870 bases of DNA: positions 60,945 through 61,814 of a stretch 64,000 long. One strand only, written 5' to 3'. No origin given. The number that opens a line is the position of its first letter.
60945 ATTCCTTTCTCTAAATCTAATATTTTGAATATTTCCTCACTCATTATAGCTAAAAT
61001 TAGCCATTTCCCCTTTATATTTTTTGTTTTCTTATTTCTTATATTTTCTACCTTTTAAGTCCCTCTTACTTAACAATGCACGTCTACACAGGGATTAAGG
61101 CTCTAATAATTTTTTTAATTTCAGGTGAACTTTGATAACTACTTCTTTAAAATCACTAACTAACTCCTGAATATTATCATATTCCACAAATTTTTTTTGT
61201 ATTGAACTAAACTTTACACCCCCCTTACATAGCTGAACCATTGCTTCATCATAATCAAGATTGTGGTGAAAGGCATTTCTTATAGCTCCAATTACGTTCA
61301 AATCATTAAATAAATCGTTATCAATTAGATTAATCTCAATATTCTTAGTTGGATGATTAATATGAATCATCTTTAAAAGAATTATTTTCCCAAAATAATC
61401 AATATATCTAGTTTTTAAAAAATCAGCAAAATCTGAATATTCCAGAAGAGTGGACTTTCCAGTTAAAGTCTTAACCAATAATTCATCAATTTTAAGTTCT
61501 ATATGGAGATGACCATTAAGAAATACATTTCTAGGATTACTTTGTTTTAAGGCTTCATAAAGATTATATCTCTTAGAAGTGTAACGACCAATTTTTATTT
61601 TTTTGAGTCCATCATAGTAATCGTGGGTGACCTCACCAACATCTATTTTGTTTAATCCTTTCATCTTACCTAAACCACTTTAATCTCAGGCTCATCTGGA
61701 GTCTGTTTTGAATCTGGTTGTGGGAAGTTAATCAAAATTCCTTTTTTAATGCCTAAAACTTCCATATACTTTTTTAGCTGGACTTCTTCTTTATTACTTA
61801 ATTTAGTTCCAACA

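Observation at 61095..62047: HEPN protein translationally coupled to a GxxExxY (PD-(D/E)xK-like) protein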

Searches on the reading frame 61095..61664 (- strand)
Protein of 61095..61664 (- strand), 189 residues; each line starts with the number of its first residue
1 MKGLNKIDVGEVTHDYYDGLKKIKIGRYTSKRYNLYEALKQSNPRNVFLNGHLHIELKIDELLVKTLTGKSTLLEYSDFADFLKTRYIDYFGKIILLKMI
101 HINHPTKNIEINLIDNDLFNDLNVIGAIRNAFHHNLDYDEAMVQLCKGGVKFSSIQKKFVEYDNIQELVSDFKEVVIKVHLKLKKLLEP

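Call 3: search_protein_families(library=pfam, proteins=[window:61095-61664:-], max_evalue=1)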
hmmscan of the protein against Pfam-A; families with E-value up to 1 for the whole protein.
window:61095-61664:- (189 aa): 0 families

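Call 4: search_protein_families(library=ncbifam, proteins=[window:61095-61664:-], max_evalue=1)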
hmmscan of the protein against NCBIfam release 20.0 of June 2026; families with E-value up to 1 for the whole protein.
window:61095-61664:- (189 aa): 0 families

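Call 5: search_protein_families(library=padloc, proteins=[window:61095-61664:-], max_evalue=1)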
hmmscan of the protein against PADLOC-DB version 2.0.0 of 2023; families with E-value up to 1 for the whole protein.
window:61095-61664:- (189 aa): 0 families

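Call 6: find_homologous_proteins(query=window:61095-61664:-, max_evalue=0.01)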
Query window:61095-61664:- (189 aa): 2 proteins with E <= 0.01 among 163 candidates.
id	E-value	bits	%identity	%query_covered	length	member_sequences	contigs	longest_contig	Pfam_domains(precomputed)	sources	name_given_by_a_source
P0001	6.2e-118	409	100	100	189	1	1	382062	-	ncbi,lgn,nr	ncbi:MAG: hypothetical protein PHE43_01880 [Candidatus Nanoarchaeia archaeon]|nr:hypothetical protei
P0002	4.5e-21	94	40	81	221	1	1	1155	-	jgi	jgi:hypothetical protein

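Call 10: find_encoding_contigs(protein=P0002, flank=10000)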
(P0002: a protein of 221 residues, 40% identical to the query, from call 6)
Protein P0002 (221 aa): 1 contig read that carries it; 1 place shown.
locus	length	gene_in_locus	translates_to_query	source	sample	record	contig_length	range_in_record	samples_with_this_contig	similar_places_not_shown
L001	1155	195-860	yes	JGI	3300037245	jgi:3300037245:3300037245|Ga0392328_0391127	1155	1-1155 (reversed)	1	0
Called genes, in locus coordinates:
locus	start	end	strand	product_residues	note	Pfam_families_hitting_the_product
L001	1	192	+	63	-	?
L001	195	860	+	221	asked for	-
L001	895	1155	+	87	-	?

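Call 21: search_solved_structures(query=A1, max_evalue=10, show_alignments=2)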
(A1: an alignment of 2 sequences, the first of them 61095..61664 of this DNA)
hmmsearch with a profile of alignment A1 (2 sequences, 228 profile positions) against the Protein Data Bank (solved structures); distinct sequences matched with E-value up to 10: 2.
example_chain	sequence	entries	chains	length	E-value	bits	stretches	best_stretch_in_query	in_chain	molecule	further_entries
4xpk_A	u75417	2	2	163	0.042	16.4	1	76-125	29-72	N-Acetyltransferase, PseH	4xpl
4myb_A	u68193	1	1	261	0.33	13.5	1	113-182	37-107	2-C-methyl-D-erythritol 4-phosphate cytidylyltransferase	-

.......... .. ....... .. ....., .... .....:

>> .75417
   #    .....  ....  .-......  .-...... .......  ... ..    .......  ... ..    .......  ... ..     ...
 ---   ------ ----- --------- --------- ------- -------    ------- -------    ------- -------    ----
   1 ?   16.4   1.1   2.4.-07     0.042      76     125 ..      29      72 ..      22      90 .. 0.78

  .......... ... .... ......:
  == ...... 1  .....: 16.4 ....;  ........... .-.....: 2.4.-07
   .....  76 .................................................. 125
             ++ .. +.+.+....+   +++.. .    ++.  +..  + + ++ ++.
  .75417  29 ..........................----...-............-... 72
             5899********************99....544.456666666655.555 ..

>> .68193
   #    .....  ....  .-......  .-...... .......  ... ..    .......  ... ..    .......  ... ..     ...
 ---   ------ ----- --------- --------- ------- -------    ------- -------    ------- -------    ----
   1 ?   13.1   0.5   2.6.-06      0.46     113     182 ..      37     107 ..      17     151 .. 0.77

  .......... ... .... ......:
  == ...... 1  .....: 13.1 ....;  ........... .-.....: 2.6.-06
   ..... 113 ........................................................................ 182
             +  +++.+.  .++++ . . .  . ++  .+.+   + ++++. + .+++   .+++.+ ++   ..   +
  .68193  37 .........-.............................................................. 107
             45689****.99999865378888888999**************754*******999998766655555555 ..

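Call 25: predict_structure(alignment_id=A1)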
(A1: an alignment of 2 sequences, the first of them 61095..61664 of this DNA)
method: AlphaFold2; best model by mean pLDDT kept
length: 189 residues; sequences in the alignment: 2
mean_pLDDT: 64.0   pTM: 0.67
mean pLDDT of the five models: 64.0, 60.1, 58.8, 34.2, 32.9
residues with pLDDT >= 90: 2; 70-90: 93; 50-70: 31; < 50: 63
segments of 3 or more residues with pLDDT < 50: 1-32, 105-110, 134-140, 143-159
pLDDT, mean of each block of 10 residues (from residue 1): 34 42 41 66 74 85 78 63 77 82 55 70 77 50 46 41 68 86 80
secondary structure, 60 per line:
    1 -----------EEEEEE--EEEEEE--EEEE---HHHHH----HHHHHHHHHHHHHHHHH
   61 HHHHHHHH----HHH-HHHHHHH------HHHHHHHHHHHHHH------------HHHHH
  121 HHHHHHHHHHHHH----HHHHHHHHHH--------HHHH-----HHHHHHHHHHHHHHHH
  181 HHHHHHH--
elements in order: E12-17 E20-25 E28-31 H35-39 H44-68 H77-83 H90-103 H116-133 H138-147 H156-159 H165-187

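Call 29: fold_search(model_id=the predicted structure, library=pdb)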
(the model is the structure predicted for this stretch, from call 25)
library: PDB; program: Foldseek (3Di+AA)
matches with E <= 10: 329; with E <= 0.001: 0
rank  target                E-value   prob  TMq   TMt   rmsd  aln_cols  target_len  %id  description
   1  6kcr_C                5.5e-02  0.96  0.40  0.45  10.6       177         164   12  X-ray structure of the MtlR-HPr complex from Escherichia coli (released 2019-10-09)
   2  3c8g_A                1.7e-01  0.94  0.45  0.50   8.9       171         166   14  Crystal structure of a possible transciptional regulator YggD from Shigella flexneri 2a str. 2457T (released 2008-02-19)
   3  3c8g_B                1.8e-01  0.90  0.43  0.48   9.2       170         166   14  Crystal structure of a possible transciptional regulator YggD from Shigella flexneri 2a str. 2457T (released 2008-02-19)
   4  3c8g_D                2.5e-01  0.85  0.42  0.48   8.6       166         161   12  Crystal structure of a possible transciptional regulator YggD from Shigella flexneri 2a str. 2457T (released 2008-02-19)
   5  7xge_C                3.2e-01  0.12  0.16  0.18  18.6       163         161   14  Crystal structure of MCL-1 in complex with computationally designed inhibitor protein (released 2022-07-20)
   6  2oez_A                4.4e-01  0.08  0.14  0.11  16.8       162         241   15  Protein of Unknown Function (DUF1342) from Vibrio parahaemolyticus (released 2007-01-30)
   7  7tmq_E                5.5e-01  0.10  0.19  0.09  18.3       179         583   15  V1 complex lacking subunit C from Saccharomyces cerevisiae, State 3 (released 2022-04-06)
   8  6egc                  6.4e-01  0.16  0.25  0.30  16.9       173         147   14  Single-chain version of 2L4HC2_23 (PDB 5J0K) (released 2019-05-29)
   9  2oez_B                6.4e-01  0.06  0.13  0.11  17.1       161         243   14  Protein of Unknown Function (DUF1342) from Vibrio parahaemolyticus (released 2007-01-30)
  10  7xgg_A                6.7e-01  0.08  0.16  0.18  18.0       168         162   13  Crystal structure of BCL-xL in complex with computationally designed inhibitor protein (released 2022-07-20)
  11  4yvm_A                6.7e-01  0.06  0.15  0.14  19.8       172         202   19  X-ray structure of Helicobacter pylori CagL-K74 (released 2015-05-13)
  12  3c8g_C                7.1e-01  0.60  0.41  0.45   8.2       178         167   12  Crystal structure of a possible transciptional regulator YggD from Shigella flexneri 2a str. 2457T (released 2008-02-19)
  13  8dt0_A                8.3e-01  0.15  0.23  0.28  15.9       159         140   14  Scaffolding protein functional sites using deep learning (released 2022-08-10)
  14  8p4y                  8.7e-01  0.06  0.16  0.16  19.3       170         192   12  Coiled-coil protein origami triangle (released 2023-08-02)
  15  5lof_A                9.7e-01  0.08  0.17  0.08  17.0       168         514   12  Crystal structure of the MBP-MCL1 complex with highly selective and potent inhibitor of MCL1 (released 2016-10-26)
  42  6m6w_H                2.1e+00  0.16  0.29  0.39   7.9       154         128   15  Crystal structure the toxin-antitoxin MntA-HpeT mutant-Y104A (released 2020-09-30)
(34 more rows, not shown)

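Call 30: find_encoding_contigs(protein=window:61095-61664:-, flank=10000)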
Protein window:61095-61664:- (189 aa): 1 contig read that carries it; 1 place shown.
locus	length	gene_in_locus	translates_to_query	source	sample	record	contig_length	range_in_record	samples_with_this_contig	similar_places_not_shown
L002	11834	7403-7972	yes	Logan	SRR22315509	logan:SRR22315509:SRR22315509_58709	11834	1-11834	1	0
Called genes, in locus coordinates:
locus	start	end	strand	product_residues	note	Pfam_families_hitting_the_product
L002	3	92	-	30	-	?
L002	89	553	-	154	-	PF01025:GrpE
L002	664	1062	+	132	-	PF01022:HTH_5 (weak), PF13412:HTH_24 (weak)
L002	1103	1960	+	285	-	-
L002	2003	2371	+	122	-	-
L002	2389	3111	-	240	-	PF02535:Zip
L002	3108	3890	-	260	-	-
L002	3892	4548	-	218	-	-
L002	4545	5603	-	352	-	PF13528:Glyco_trans_1_3, PF04101:Glyco_tran_28_C (weak)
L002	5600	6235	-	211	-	PF02585:PIG-L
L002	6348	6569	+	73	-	-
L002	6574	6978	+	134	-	-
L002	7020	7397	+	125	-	PF13366:PDDEXK_3, PF28130:DUF8371 (faint)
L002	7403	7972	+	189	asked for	-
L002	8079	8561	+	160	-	-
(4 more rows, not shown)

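Call 36: search_protein_representatives(alignment_id=A1)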
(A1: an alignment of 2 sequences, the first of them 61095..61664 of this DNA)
Query: 2 sequences, 228 profile positions. Proteins with E-value up to 0.001 (for the whole library): 27; up to 1e-10: 23; up to 1e-30: 9. The best 27 are listed.
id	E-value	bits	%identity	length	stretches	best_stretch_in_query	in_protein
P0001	1.0e-100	352.2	-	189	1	1-193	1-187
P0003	5.7e-72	258.2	-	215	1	16-220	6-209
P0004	2.4e-39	151.4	-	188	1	13-194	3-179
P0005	6.4e-39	150.0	-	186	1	6-193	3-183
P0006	4.5e-36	140.7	-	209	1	13-193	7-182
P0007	3.9e-35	137.6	-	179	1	16-198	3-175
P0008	4.0e-34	134.3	-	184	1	5-195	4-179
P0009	1.4e-31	126.0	-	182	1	12-193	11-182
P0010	2.6e-31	125.1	-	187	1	16-193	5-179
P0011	9.2e-30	120.1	-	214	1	13-205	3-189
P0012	2.0e-29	119.0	-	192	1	15-192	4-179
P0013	1.5e-28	116.2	-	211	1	3-193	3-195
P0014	2.8e-28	115.2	-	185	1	15-192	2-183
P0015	2.8e-27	112.0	-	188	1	15-195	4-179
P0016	2.5e-23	99.0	-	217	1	17-220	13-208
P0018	2.1e-19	86.2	-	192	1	16-169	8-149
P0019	2.2e-19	86.1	-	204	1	34-214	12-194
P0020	2.1e-18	82.9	-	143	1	68-194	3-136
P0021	3.0e-18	82.4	-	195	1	41-182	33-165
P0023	2.3e-12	63.2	-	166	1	49-194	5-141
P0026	9.8e-08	48.0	-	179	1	43-192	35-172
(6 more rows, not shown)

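Call 39: search_protein_families(library=pfam, alignment_id=A2, max_evalue=1)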
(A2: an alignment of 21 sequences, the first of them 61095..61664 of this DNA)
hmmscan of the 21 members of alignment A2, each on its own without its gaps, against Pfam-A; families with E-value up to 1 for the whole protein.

A. member 1, window:61095-61664:- (189 aa): 0 families

B. families by the number of members that match (of 21 scanned): 19 families
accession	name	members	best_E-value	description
PF13643.11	DUF4145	2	0.019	Domain of unknown function (DUF4145)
PF04859.17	DUF641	2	0.035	Plant protein of unknown function (DUF641)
PF08795.16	DUF1796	2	0.049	Putative papain-like cysteine peptidase (DUF1796)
PF05388.16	Carbpep_Y_N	1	0.0033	Carboxypeptidase Y pro-peptide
PF22690.1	FAS_AT_central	1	0.0053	Fatty acid synthase central AT domain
PF11249.13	DUF3047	1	0.012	Protein of unknown function (DUF3047)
PF08064.18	UME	1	0.015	UME (NUC010) domain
PF16566.10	CREPT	1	0.016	Cell-cycle alteration and expression-elevated protein in tumour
PF18052.6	Rx_N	1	0.023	Rx N-terminal domain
PF07544.18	Med9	1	0.033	RNA polymerase II transcription mediator complex subunit 9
PF04681.18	Bys1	1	0.038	Blastomyces yeast-phase-specific protein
PF25308.1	Rgr-1_C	1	0.044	Rgr-1, C-terminal domain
PF14165.11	YtzH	1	0.067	YtzH-like protein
PF08730.15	Rad33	1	0.14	Rad33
PF02465.23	FliD_N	1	0.19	Flagellar hook-associated protein 2 N-terminus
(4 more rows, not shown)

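Call 40: find_related_loci(query=A2, collection=genome_contigs, flank=6000)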
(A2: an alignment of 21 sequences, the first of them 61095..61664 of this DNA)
Query A2 (189 aa) in genome_contigs; peptide patterns used: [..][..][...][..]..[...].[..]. (x = any residue, [..] = any of these).
24 stretches matched a pattern; 11 encode a relative of the query (tblastn E <= 1e-3); 11 distinct loci.
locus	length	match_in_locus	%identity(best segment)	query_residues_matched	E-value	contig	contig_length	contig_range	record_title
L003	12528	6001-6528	41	2-179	1e-33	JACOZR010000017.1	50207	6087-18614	MAG: Candidatus Woesearchaeota archaeon isolate NC_groundwater_210_Ag_S-0.1um_32_9 S4_GD2017_2_S1_scaffold_393, whole ge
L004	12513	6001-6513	39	17-187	2e-30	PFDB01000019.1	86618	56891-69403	MAG: Candidatus Pacearchaeota archaeon CG10_big_fil_rev_8_21_14_0_10_34_76 CG10_8_21_14_0.10_scaffold_1677_c, whole geno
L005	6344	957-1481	39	17-187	5e-29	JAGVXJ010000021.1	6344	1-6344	Candidatus Pacearchaeota archaeon isolate RIFOXYB1_FULL_32_8.8 rifoxyb1_full_scaffold_5141, whole genome shotgun sequenc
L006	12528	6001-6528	38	3-187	1e-28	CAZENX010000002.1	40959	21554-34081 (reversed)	MAG TPA_asm: uncultured Methanosarcinales archaeon isolate binchicken_co178_239 genome assembly, contig: NODE_1526_lengt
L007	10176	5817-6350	37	15-187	1e-27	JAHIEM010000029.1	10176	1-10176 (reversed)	MAG: Nanoarchaeota archaeon isolate KR11_0.1_MetaG.mb.19 KR11_0.1_MetaG.mb.19_k141_178346, whole genome shotgun sequence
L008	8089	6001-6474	39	34-187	3e-26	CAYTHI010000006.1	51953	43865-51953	MAG TPA_asm: Candidatus Woesearchaeota archaeon isolate SRP269290_co7_531 genome assembly, contig: NODE_142_length_51953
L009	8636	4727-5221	37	18-177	8e-25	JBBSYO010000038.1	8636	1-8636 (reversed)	MAG: Nanoarchaeota archaeon isolate H52-bin126_1 H52_bin126_1_000000000038, whole genome shotgun sequence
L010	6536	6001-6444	36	34-177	1e-24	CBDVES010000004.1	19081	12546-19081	MAG TPA_asm: uncultured archaeon isolate SRR22302360_concoct_122 genome assembly, contig: ERZ25073602.722, whole genome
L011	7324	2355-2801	41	33-177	5e-24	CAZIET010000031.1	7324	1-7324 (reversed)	MAG TPA_asm: Candidatus Woesearchaeota archaeon isolate SRP269290_co7_543 genome assembly, contig: NODE_6748_length_7324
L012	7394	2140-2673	30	9-186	4e-21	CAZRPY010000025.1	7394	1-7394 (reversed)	MAG TPA_asm: uncultured Methanosarcinales archaeon isolate SRP178908_co1_144 genome assembly, contig: NODE_8286_length_7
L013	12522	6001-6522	30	17-188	2e-16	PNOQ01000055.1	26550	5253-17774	MAG: Nanoarchaeum sp. isolate SW.3.93 SW_1000975_26550, whole genome shotgun sequence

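Call 44: search_protein_families(library=pfam, proteins=[L003:5456-5992:+, L007:5226-5801:+, L013:5393-5980:+, L013:6552-6908:+, L011:1467-2165:+, L011:3025-3975:+, L009:4498-4710:+, L010:5608-5862:+, L008:6635-7051:+, L012:2816-3043:+], max_evalue=0.01)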
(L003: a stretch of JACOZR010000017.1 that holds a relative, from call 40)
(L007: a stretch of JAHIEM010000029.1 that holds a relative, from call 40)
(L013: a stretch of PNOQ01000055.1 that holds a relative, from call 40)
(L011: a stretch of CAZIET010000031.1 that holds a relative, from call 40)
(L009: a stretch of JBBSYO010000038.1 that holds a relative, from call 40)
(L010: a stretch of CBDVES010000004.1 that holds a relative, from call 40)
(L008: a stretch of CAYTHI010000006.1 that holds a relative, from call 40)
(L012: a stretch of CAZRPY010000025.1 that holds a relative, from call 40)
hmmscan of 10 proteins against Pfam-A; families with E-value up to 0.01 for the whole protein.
L003:5456-5992:+ (178 aa): 0 families

L007:5226-5801:+ (191 aa): 0 families

L013:5393-5980:+ (195 aa): 0 families

L013:6552-6908:+ (118 aa): 0 families

L011:1467-2165:+ (232 aa): 0 families

L011:3025-3975:+ (316 aa): 1 family
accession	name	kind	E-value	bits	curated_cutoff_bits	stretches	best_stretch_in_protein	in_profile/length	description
PF00297.29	Ribosomal_L3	-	2.3e-52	178.7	22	1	4-296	6-343/369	Ribosomal protein L3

L009:4498-4710:+ (70 aa): 0 families

L010:5608-5862:+ (84 aa): 0 families

L008:6635-7051:+ (138 aa): 0 families

L012:2816-3043:+ (75 aa): 0 families

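Call 45: predict_structure(alignment_id=A2)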
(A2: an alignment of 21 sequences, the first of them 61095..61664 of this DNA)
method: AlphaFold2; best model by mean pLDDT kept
length: 189 residues; sequences in the alignment: 21
mean_pLDDT: 92.3   pTM: 0.85
mean pLDDT of the five models: 92.3, 91.2, 90.8, 89.5, 89.1
residues with pLDDT >= 90: 147; 70-90: 34; 50-70: 8; < 50: 0
segments of 3 or more residues with pLDDT < 50: none
pLDDT, mean of each block of 10 residues (from residue 1): 69 89 90 94 96 97 91 78 95 97 88 96 98 95 93 96 97 98 94
secondary structure, 60 per line:
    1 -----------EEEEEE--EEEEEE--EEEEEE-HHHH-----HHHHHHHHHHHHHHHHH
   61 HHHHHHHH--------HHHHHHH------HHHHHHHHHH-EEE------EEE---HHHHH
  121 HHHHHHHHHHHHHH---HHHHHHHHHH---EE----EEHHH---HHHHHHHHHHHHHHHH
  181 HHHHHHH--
elements in order: E12-17 E20-25 E28-33 H35-38 H44-68 H77-83 H90-99 E101-103 E110-112 H116-134 H138-147 H165-187

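Call 47: fold_search(model_id=the predicted structure, library=pdb)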
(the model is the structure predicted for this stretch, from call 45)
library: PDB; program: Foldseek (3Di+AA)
matches with E <= 10: 104; with E <= 0.001: 0
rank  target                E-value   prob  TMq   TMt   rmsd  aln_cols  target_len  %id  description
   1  6kcr_C                3.0e-01  0.75  0.38  0.43   9.6       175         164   13  X-ray structure of the MtlR-HPr complex from Escherichia coli (released 2019-10-09)
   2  3c8g_B                3.9e-01  0.80  0.39  0.43   7.8       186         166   14  Crystal structure of a possible transciptional regulator YggD from Shigella flexneri 2a str. 2457T (released 2008-02-19)
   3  7uhy_A                6.7e-01  0.08  0.16  0.06  19.9       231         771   12  Human GATOR2 complex (released 2022-07-20)
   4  9h72_B                1.0e+00  0.06  0.14  0.11  15.8       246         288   11  Csn2 (point mutations Y212R, I213R and M215R) in complex with Cas1-Cas2 integrase and dsDNA, Streptococcus thermophilu (released 2026-02-18)
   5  9cop_A                1.1e+00  0.11  0.20  0.10  16.6       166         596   13  Yeast RAVE bound to V-ATPase V1 complex (released 2024-11-20)
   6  9eca_A                1.2e+00  0.05  0.14  0.07  18.7       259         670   12  Intermediate state of wild-type EsCas13d ternary complex with C4A mismatch (released 2025-11-19)
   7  9fau_L                1.4e+00  0.09  0.18  0.18  16.4       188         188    7  CryoEM structure of human full-length beta3gamma2 GABA(A) receptor in complex with GARLH4, the TMD of Neuroligin2 and  (released 2025-07-02)
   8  2q00_B                2.1e+00  0.35  0.34  0.49   7.3       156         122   17  Crystal structure of the P95883_SULSO protein from Sulfolobus solfataricus. NESG target SsR10. (released 2007-05-29)
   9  5xsd_L                2.2e+00  0.11  0.20  0.29  16.8       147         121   11  XylFII-LytSN complex mutant - D103A (released 2017-08-02)
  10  7xge_E                2.2e+00  0.07  0.18  0.22  17.8       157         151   14  Crystal structure of MCL-1 in complex with computationally designed inhibitor protein (released 2022-07-20)
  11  5cwf_A                2.2e+00  0.07  0.18  0.19  14.0       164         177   12  Crystal structure of de novo designed helical repeat protein DHR8 (released 2015-12-16)
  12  8dt0_A                2.5e+00  0.04  0.14  0.19  16.2       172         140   13  Scaffolding protein functional sites using deep learning (released 2022-08-10)
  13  4fx5                  2.6e+00  0.08  0.18  0.09  13.3       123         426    8  von Willebrand factor type A from Catenulispora acidiphila (released 2012-07-18)
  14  7bxo_G                2.7e+00  0.21  0.30  0.39   6.9       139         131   16  Crystal structure of the toxin-antitoxin with AMP-PNP (released 2020-09-30)
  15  2im8_B                2.7e+00  0.06  0.17  0.25  16.5       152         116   12  X-Ray Crystal Structure of Protein yppE from Bacillus subtilis. Northeast Structural Genomics Consortium Target SR213. (released 2006-10-17)
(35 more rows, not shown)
